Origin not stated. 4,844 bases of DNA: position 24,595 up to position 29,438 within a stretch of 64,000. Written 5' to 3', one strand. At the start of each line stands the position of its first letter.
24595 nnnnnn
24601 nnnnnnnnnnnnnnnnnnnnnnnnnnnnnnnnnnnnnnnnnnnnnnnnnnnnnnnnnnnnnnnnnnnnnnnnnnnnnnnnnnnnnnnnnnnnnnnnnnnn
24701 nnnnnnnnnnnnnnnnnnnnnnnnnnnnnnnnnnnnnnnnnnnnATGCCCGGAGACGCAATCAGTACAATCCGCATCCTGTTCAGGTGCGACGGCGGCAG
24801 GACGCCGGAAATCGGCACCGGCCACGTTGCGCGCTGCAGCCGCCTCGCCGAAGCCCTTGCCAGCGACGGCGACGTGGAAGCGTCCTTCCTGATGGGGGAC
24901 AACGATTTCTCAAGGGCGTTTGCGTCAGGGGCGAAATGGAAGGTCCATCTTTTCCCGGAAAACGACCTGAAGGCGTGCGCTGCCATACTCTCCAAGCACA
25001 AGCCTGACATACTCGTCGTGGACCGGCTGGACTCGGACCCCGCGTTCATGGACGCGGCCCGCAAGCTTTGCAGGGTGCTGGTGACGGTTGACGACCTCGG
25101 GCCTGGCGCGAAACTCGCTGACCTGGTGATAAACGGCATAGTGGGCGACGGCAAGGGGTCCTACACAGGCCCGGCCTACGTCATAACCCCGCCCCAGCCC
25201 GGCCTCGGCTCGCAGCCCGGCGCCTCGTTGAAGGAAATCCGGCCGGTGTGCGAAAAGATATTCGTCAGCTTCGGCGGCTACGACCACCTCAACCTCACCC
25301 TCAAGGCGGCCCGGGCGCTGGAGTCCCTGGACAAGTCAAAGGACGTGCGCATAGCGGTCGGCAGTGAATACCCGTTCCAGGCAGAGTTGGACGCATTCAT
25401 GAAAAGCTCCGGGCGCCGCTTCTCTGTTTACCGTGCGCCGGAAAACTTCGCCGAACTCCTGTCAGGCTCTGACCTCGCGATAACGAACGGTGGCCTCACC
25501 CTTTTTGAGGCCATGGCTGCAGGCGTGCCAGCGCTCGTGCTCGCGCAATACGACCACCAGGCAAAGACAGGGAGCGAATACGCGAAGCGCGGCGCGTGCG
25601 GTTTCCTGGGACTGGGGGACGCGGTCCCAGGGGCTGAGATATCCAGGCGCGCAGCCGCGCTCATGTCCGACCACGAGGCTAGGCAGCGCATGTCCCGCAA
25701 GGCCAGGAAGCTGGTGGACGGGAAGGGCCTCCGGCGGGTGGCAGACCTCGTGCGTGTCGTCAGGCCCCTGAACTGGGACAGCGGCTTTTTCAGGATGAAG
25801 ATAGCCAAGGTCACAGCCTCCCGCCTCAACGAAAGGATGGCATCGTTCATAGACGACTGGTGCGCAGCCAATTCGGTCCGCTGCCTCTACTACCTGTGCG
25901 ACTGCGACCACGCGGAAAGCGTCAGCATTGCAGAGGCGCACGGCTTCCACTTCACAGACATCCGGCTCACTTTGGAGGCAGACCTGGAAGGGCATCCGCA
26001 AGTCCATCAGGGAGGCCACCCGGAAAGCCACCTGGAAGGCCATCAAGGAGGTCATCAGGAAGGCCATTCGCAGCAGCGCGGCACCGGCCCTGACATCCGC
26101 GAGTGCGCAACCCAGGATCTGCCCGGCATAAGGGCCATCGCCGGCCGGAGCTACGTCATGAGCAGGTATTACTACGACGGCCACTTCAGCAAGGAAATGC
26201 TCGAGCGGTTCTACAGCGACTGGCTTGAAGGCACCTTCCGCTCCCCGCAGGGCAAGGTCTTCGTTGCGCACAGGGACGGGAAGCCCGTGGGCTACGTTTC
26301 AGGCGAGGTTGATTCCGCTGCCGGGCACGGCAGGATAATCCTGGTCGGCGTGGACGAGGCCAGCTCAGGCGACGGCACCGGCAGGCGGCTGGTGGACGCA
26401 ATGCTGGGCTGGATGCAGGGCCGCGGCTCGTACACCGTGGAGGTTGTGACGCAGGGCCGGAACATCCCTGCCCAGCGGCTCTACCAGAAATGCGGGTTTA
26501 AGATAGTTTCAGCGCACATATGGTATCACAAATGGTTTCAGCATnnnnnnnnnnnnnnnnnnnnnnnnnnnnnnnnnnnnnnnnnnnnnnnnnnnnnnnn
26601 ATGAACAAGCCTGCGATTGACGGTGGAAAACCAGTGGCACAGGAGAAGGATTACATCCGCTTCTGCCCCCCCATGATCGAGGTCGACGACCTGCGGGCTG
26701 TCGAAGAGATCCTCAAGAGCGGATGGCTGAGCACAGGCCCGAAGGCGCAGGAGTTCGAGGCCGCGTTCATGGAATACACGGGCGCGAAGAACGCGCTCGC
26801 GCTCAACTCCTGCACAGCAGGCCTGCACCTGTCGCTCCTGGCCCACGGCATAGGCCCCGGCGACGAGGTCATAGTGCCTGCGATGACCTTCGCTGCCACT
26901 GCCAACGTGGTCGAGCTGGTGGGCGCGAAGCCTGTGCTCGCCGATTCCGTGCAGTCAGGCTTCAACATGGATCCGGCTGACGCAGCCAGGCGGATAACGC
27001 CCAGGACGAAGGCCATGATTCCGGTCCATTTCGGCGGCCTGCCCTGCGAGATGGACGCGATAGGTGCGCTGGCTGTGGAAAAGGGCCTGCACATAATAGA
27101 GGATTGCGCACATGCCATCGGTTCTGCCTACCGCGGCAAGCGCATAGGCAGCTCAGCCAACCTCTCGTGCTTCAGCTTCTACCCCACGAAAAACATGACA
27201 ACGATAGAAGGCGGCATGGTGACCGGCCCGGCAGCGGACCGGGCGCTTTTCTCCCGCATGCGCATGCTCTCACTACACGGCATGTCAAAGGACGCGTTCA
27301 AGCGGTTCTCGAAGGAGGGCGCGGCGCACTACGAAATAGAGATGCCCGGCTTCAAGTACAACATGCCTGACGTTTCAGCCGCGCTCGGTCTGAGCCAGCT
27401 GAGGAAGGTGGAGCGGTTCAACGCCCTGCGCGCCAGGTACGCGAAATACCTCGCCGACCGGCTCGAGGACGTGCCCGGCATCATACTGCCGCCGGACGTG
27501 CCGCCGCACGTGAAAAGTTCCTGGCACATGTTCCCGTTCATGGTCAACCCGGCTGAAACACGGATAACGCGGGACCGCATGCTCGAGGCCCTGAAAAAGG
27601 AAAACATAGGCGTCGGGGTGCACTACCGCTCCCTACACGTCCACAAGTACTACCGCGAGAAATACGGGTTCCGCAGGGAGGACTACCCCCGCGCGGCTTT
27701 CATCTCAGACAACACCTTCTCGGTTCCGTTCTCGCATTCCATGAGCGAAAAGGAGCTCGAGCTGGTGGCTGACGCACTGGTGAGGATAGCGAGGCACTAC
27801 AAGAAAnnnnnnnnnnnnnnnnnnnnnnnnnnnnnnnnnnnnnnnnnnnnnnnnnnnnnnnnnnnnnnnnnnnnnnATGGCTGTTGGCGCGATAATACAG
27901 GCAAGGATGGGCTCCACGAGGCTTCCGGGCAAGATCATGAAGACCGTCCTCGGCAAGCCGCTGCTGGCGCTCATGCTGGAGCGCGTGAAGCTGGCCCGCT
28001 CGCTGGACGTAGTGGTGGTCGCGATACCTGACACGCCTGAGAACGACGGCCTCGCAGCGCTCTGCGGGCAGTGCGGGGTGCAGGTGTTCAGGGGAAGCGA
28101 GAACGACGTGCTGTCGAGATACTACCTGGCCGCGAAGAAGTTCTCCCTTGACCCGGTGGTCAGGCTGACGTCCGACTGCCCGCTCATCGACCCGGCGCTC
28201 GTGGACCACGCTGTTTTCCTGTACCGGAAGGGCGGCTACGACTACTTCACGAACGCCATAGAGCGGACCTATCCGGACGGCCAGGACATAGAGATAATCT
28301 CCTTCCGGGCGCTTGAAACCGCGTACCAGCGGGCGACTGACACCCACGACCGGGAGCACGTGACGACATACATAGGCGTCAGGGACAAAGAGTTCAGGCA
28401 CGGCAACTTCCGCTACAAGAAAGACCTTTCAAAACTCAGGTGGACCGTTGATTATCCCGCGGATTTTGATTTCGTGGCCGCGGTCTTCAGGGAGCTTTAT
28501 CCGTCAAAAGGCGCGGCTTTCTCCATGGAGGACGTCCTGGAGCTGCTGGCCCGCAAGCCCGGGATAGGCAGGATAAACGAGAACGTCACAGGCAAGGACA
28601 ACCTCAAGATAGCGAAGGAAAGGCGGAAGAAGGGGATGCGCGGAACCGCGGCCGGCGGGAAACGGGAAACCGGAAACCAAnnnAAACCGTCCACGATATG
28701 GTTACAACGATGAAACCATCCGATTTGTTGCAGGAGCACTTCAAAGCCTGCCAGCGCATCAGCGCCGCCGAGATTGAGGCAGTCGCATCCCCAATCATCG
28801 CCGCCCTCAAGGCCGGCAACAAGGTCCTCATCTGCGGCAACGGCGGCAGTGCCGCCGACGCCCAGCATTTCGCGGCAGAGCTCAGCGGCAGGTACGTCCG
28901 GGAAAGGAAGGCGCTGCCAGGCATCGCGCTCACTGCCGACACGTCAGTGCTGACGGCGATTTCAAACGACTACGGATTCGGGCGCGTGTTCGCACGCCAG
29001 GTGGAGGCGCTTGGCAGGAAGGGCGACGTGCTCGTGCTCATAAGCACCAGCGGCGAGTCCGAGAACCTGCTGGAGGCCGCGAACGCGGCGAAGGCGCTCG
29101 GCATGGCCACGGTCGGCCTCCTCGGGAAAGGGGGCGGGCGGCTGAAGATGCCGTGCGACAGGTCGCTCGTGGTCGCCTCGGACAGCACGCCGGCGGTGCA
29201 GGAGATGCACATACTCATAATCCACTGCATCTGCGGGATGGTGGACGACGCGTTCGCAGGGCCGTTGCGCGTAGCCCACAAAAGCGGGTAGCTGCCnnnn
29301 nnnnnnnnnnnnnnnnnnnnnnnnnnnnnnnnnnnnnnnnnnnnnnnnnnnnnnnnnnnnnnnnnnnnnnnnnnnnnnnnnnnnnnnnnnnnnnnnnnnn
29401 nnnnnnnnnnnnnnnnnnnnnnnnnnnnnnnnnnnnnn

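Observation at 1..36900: About 36-kb archaeal cell-surface glycan island combining Dol-P-type membrane glycosylation machinery with at least four nucleotide-sugar pathways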

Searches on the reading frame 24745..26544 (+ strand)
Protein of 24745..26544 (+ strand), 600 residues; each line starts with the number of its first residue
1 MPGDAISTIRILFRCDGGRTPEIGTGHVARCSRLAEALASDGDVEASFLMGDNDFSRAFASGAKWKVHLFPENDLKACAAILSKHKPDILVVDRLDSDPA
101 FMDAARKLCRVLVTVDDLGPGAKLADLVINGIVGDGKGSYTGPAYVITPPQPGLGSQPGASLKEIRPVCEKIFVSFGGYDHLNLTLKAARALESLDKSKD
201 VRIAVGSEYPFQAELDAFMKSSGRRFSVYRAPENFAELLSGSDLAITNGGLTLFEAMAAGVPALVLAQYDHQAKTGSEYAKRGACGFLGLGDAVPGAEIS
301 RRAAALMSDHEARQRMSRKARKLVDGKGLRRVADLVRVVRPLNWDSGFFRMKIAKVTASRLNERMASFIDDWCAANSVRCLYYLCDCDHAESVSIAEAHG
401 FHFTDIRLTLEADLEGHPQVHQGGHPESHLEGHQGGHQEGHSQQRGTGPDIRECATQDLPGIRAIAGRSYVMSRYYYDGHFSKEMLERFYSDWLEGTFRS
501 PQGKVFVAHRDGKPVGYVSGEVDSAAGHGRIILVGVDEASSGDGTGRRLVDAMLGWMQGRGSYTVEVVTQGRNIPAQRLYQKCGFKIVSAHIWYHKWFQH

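Call 7: search_protein_families(library=pfam, proteins=[window:24745-26544:+], max_evalue=0.001)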
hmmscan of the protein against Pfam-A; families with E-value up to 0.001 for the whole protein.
window:24745-26544:+ (600 aa): 8 families
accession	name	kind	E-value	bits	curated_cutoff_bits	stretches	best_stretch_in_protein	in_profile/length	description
PF00583.31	Acetyltransf_1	-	1.8e-15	57.7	20.7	1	481-585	16-116/116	Acetyltransferase (GNAT) family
PF13508.13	Acetyltransf_7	-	9.3e-12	45.6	27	1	502-586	2-83/84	Acetyltransferase (GNAT) domain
PF13302.13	Acetyltransf_3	-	7.4e-07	30.4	25.4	1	451-586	4-138/138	Acetyltransferase (GNAT) domain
PF13673.13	Acetyltransf_10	-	1.3e-06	28.8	23.6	1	487-589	11-111/128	Acetyltransferase (GNAT) domain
PF00534.26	Glycos_transf_1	-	4e-06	26.9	26.4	1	182-322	30-171/172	Glycosyl transferases group 1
PF08445.16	FR47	-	3.9e-05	24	22.1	1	529-593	22-85/86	FR47-like protein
PF04101.22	Glyco_tran_28_C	-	9.6e-05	22.9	22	1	179-320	11-154/166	Glycosyltransferase family 28 C-terminal domain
PF02350.25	Epimerase_2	-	0.00074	18.9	30.6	0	189-336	204-346/347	UDP-N-acetylglucosamine 2-epimerase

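Call 10: search_protein_families(library=ncbifam, proteins=[window:24745-26544:+], max_evalue=0.001)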
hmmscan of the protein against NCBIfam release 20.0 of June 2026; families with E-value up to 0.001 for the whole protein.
window:24745-26544:+ (600 aa): 12 families
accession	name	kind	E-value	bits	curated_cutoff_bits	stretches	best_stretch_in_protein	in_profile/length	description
TIGR03590.1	PseG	equivalog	1.5e-34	119.9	153.55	1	10-275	2-276/280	UDP-2,4-diacetamido-2,4,6-trideoxy-beta-L-altropyranose hydrolase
NF008212.0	PRK10975.1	equivalog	2.9e-23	82.9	219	1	338-596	6-231/232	dTDP-4-amino-4,6-dideoxy-D-galactose acyltransferase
TIGR02382.1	wecD_rffC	equivalog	1.7e-16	60.4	195.1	1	447-594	42-189/191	dTDP-4-amino-4,6-dideoxy-D-galactose acyltransferase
TIGR01575.1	rimI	equivalog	4.8e-10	39.7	86.4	1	495-594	24-121/132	ribosomal protein S18-alanine N-acetyltransferase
TIGR03448.1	mycothiol_MshD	equivalog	1.4e-07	31.1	163.1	1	505-594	201-294/294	mycothiol synthase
NF000359.1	sat3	exception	8.6e-07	29.2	360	1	495-588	63-155/180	streptothricin N-acetyltransferase Sat3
NF002959.0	PRK03624.1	equivalog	1.6e-06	27.9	124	1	500-597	46-140/147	GNAT family acetyltransferase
TIGR01426.2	MGT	subfamily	2.9e-06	26.6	260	1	237-337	288-388/393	macrolide family glycosyltransferase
TIGR01133.1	murG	equivalog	0.00015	20.9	250.25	1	217-335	230-352/353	undecaprenyldiphospho-muramoylpentapeptide beta-N-acetylglucosaminyltransferase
NF049894.1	CG3035_N_ac_Glu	equivalog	0.00022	20.5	280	1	534-586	238-290/300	N-acetylglutamate synthase, CG3035 family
NF010135.0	PRK13609.1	equivalog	0.00023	20.2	500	1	197-323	227-352/388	diglucosyl diacylglycerol synthase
NF000358.1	sat2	exception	0.00051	19.9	360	1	534-592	89-147/174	streptothricin N-acetyltransferase Sat2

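Call 67: search_solved_structures(query=window:24745-26544:+, max_evalue=0.001)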
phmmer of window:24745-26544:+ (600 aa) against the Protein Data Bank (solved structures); distinct sequences matched with E-value up to 0.001: 8.
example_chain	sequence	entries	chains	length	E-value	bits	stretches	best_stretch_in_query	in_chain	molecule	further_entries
2fs5_A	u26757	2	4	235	1.2e-08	37.2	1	457-595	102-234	TDP-Fucosamine acetyltransferase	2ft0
1yr0_A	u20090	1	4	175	2.4e-05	26.3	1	450-589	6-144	phosphinothricin acetyltransferase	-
1y9k_A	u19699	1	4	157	4.5e-05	25.4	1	502-594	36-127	IAA acetyltransferase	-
9wde_A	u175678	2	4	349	0.00033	22.5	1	191-322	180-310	Processive diacylglycerol beta-glucosyltransferase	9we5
1wwz_A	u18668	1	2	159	0.0004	22.3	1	492-594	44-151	hypothetical protein PH1933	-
4pv6_C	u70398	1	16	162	0.00047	22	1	507-589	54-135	N-terminal acetyltransferase complex subunit [ARD1]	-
6kqx_A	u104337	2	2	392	0.0008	21.3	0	236-334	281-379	Uncharacterized UDP-glucosyltransferase YjiC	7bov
6kqw_A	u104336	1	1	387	0.00087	21.1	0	236-334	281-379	Uncharacterized UDP-glucosyltransferase YjiC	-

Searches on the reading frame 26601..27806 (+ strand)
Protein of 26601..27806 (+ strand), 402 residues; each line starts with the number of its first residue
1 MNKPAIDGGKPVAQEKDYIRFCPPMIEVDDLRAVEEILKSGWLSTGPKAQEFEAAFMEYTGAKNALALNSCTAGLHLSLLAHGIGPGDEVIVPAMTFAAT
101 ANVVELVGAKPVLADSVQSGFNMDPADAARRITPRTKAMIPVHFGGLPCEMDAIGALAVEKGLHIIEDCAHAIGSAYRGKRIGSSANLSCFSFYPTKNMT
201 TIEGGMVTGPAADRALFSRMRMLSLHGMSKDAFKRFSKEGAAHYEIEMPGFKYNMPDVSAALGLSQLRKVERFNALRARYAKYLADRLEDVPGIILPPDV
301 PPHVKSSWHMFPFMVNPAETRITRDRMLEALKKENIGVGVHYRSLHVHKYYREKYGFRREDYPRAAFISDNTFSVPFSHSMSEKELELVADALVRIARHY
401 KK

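Call 7: search_protein_families(library=pfam, proteins=[window:26601-27806:+], max_evalue=0.001)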
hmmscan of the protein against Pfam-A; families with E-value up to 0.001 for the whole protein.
window:26601-27806:+ (402 aa): 2 families
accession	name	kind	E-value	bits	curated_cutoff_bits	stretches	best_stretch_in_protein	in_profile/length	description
PF01041.23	DegT_DnrJ_EryC1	-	3.3e-118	395.5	19.8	1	26-393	3-359/360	DegT/DnrJ/EryC1/StrS aminotransferase family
PF00155.27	Aminotran_1_2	-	1.7e-07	31.2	19.7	1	49-176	44-193/361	Aminotransferase class I and II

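Call 10: search_protein_families(library=ncbifam, proteins=[window:26601-27806:+], max_evalue=0.001)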
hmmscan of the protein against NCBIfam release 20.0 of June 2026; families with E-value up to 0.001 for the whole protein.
window:26601-27806:+ (402 aa): 17 families
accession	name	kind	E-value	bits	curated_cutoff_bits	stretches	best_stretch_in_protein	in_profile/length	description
NF008658.2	PRK11658.1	equivalog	3.9e-109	364.8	631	1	16-397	2-377/379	UDP-4-amino-4-deoxy-L-arabinose aminotransferase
TIGR03588.1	PseC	equivalog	4.5e-100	335.2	423.5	1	20-396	3-379/380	UDP-4-amino-4,6-dideoxy-N-acetyl-beta-L-altrosamine transaminase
NF008687.0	PRK11706.1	equivalog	2.8e-66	223.8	375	1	19-395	2-372/375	dTDP-4-amino-4,6-dideoxygalactose transaminase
TIGR04181.1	NHT_00031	hypoth_equivalog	5e-60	203.3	420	1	21-377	3-358/359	LegC family aminotransferase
TIGR02379.1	ECA_wecE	subfamily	7.9e-56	189.4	434.85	1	19-394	2-372/376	dTDP-4-amino-4,6-dideoxy-D-glucose transaminase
TIGR04427.1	PLP_DesI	equivalog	1.7e-52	178.8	650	1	34-397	38-382/390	dTDP-4-dehydro-6-deoxyglucose aminotransferase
NF011936.0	PRK15407.1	equivalog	1.2e-45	156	423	1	11-397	29-436/440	lipopolysaccharide biosynthesis protein RfbH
NF005816.0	PRK07682.1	equivalog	6.1e-07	28.4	620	1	71-140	99-168/390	aminotransferase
NF005817.0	PRK07683.1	equivalog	7.9e-07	28.1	575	1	58-140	85-166/387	aminotransferase A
NF041364.1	GntC_guanitoxin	equivalog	8.4e-07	28.2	415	1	83-140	80-139/356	guanitoxin biosynthesis PLP-dependent (S)-gamma-hydroxy-L-arginine cyclodehydratase GntC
NF004975.0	PRK06348.1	equivalog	2.8e-06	26.6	549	1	66-140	93-167/384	pyridoxal phosphate-dependent aminotransferase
NF009079.0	PRK12414.1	subfamily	7.6e-06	25.2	481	1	58-140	86-167/384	methionine aminotransferase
NF006230.0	PRK08363.1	equivalog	6.9e-05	21.8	534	1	65-140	96-171/398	alanine aminotransferase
NF005305.0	PRK06836.1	equivalog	0.00015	21.1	376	1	70-140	104-175/396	pyridoxal phosphate-dependent aminotransferase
NF006096.0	PRK08248.1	equivalog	0.00048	18.9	726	1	47-190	64-205/431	homocysteine synthase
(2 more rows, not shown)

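Call 66: search_solved_structures(query=window:26601-27806:+, max_evalue=1e-20)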
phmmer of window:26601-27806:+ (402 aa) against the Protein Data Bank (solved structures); distinct sequences matched with E-value up to 1e-20: 55.
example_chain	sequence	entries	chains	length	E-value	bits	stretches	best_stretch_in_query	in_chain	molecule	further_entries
1mdo_A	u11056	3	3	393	9.6e-92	311.2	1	16-397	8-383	ArnB aminotransferase | UDP-4-amino-4-deoxy-L-arabinose--oxoglutarate aminotransferase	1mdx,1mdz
4oca_A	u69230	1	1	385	8.3e-91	308.1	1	16-397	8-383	UDP-4-amino-4-deoxy-L-arabinose--oxoglutarate aminotransferase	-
8sng_A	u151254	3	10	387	7.1e-87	295.1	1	16-395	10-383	UDP-4-amino-4-deoxy-L-arabinose--oxoglutarate aminotransferase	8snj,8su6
4lc3_A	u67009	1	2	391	1.6e-71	244.6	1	18-401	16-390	Putative UDP-4-amino-4-deoxy-l-arabinose--oxoglutarate aminotransferase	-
6ewj_A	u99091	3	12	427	6.6e-63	216.2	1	19-393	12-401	Putative capsular polysaccharide biosynthesis protein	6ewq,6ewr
3bn1_A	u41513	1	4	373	2.8e-58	201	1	21-387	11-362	Perosamine synthetase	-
3dr7_A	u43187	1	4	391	3.3e-58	200.8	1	21-387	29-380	Putative perosamine synthetase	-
3dr4_A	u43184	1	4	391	2.3e-57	198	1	21-387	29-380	Putative perosamine synthetase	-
5uid_A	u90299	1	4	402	4.5e-51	177.3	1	23-390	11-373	Aminotransferase TlmJ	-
9bgp_A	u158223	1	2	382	6.9e-50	173.4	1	20-400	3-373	aminotransferase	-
9bgr_A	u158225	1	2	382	4.7e-49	170.6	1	20-400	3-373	aminotransferase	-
3frk_A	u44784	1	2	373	6.1e-49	170.3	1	29-393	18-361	QdtB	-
2oga_A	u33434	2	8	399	2.3e-48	168.3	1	32-392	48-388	Transaminase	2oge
7b0m_AAA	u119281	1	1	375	8.9e-47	163.1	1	37-396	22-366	Sugar aminotransferase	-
7b0d_A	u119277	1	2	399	1.2e-45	159.4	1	31-391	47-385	Glutamine--scyllo-inositol transaminase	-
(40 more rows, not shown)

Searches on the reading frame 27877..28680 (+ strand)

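Call 7: search_protein_families(library=pfam, proteins=[window:27877-28680:+], max_evalue=0.001)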
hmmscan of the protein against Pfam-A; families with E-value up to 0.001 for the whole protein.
window:27877-28680:+ (268 aa): 2 families
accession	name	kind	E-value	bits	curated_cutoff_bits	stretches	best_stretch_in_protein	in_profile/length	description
PF02348.25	CTP_transf_3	-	7.3e-27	95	22.6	1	5-177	2-171/217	Cytidylyltransferase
PF12804.13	NTP_transf_3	-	3.1e-05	24.7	27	1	10-124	11-119/160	MobA-like NTP transferase domain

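Call 10: search_protein_families(library=ncbifam, proteins=[window:27877-28680:+], max_evalue=0.001)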
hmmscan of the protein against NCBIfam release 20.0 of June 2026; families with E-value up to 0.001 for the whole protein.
window:27877-28680:+ (268 aa): 6 families
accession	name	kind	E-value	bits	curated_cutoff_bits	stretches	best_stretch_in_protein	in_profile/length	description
NF003952.0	PRK05450.1-5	subfamily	7.6e-14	51.5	193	1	3-118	3-118/250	3-deoxy-manno-octulosonate cytidylyltransferase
NF009905.0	PRK13368.1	subfamily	1e-13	51.2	255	1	1-118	1-116/243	3-deoxy-manno-octulosonate cytidylyltransferase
NF003950.0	PRK05450.1-3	subfamily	4e-10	39.4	234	1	1-117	1-118/248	3-deoxy-manno-octulosonate cytidylyltransferase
NF003948.0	PRK05450.1-1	equivalog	5e-09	35.7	281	1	5-131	8-135/248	3-deoxy-manno-octulosonate cytidylyltransferase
TIGR00466.1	kdsB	equivalog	3.1e-06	26.8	155.2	1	3-109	3-109/241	3-deoxy-manno-octulosonate cytidylyltransferase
TIGR03584.1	PseF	equivalog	9.3e-06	25.4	205.7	1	5-53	2-50/222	pseudaminic acid cytidylyltransferase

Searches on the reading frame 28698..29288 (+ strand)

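Call 7: search_protein_families(library=pfam, proteins=[window:28698-29288:+], max_evalue=0.001)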
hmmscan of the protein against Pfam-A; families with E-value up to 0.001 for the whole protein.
window:28698-29288:+ (197 aa): 2 families
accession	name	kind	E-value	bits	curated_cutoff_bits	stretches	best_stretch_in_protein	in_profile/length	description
PF13580.11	SIS_2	-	3.8e-30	105.1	27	1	16-143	11-138/138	SIS domain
PF01380.27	SIS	-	3.6e-06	27.3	25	1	104-155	49-100/131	SIS domain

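Call 10: search_protein_families(library=ncbifam, proteins=[window:28698-29288:+], max_evalue=0.001)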
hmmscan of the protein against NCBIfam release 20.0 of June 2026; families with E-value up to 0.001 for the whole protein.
window:28698-29288:+ (197 aa): 10 families
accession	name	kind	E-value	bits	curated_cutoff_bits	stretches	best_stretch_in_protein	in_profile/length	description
TIGR00441.1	gmhA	equivalog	1.3e-62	210.4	209.45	1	33-182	4-153/154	D-sedoheptulose 7-phosphate isomerase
NF010546.0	PRK13936.1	equivalog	4.4e-62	209.4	276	1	19-186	22-192/197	phosphoheptose isomerase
NF001628.0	PRK00414.1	equivalog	2.2e-45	154.6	265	1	9-183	15-187/192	D-sedoheptulose 7-phosphate isomerase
NF010547.0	PRK13938.1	equivalog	5.1e-43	147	320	1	26-189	31-194/196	D-sedoheptulose 7-phosphate isomerase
NF008138.0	PRK10886.1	equivalog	3.8e-42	144.2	352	1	25-185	26-189/196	DnaA initiator-associating protein DiaA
NF002805.0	PRK02947.1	subfamily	1.5e-09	37.4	135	1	12-141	12-140/247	sugar isomerase domain-containing protein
TIGR03127.2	RuMP_HxlB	equivalog_domain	5.9e-07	29.5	160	1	107-139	71-103/178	6-phospho-3-hexuloisomerase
NF003915.0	PRK05441.1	subfamily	2.3e-05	23.5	168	1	19-153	39-176/300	N-acetylmuramic acid 6-phosphate etherase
NF041755.1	RuMP_HxlAB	equivalog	3.7e-05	22.8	500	1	107-157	287-337/391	bifunctional 3-hexulose-6-phosphate synthase/6-phospho-3-hexuloisomerase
NF009222.0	PRK12570.1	subfamily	0.00027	19.9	255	1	25-141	54-171/307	N-acetylmuramic acid 6-phosphate etherase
